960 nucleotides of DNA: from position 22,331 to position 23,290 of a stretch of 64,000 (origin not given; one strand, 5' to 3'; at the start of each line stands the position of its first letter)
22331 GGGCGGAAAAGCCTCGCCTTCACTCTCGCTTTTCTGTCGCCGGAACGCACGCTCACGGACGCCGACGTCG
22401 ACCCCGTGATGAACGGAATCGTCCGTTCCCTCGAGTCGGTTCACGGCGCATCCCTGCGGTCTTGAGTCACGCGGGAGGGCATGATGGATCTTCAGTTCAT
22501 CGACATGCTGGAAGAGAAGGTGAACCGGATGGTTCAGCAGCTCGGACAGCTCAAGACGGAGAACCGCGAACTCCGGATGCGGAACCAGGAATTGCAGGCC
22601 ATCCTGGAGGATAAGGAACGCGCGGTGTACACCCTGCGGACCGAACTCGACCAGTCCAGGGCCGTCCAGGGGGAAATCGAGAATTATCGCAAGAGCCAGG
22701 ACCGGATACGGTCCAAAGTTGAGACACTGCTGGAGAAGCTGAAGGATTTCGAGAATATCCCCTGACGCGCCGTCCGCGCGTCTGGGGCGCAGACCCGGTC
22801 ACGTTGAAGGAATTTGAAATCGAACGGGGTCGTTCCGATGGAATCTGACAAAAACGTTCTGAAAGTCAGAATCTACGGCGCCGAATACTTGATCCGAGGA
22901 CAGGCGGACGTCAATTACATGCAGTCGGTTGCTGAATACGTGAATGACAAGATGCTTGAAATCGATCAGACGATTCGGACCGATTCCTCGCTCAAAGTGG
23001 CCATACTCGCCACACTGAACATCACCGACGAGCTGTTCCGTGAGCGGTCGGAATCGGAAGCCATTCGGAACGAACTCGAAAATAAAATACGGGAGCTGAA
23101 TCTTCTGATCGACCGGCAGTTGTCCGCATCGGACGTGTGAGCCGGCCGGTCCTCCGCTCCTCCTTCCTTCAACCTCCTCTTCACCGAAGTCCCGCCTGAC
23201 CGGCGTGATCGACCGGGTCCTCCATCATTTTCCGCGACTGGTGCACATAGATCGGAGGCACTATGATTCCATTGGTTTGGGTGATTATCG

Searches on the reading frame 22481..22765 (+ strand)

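Call 66: search_protein_families(library=ncbifam, proteins=[window:22481-22765:+], max_evalue=0.001)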
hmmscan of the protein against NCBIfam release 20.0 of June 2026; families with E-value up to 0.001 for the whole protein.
window:22481-22765:+ (94 aa): 3 families
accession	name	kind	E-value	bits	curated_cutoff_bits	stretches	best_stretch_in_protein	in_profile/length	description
TIGR04211.1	SH3_and_anchor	equivalog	7.9e-05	22.3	65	1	9-91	70-152/198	TIGR04211 family SH3 domain-containing protein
TIGR04523.1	Mplasa_alph_rch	subfamily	0.0002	19.4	270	1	8-88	557-641/745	helix-rich protein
TIGR02449.1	TIGR02449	hypoth_equivalog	0.00026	21.3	55.4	0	9-38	4-33/65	TIGR02449 family protein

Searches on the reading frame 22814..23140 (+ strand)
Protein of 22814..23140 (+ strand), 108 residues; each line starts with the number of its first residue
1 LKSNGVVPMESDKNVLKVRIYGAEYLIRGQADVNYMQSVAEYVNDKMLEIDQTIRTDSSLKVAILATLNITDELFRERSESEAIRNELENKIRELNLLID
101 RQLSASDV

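Call 66: search_protein_families(library=ncbifam, proteins=[window:22814-23140:+], max_evalue=0.001)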
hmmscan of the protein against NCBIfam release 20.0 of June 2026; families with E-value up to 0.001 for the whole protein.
window:22814-23140:+ (108 aa): 2 families
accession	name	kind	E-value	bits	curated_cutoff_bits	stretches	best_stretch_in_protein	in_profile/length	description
NF010724.0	PRK14126.1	equivalog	4.6e-11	42.3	80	1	11-91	4-84/87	cell division protein ZapA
NF008209.0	PRK10972.1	equivalog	0.00032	20.8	96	1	20-104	10-95/109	cell division protein ZapA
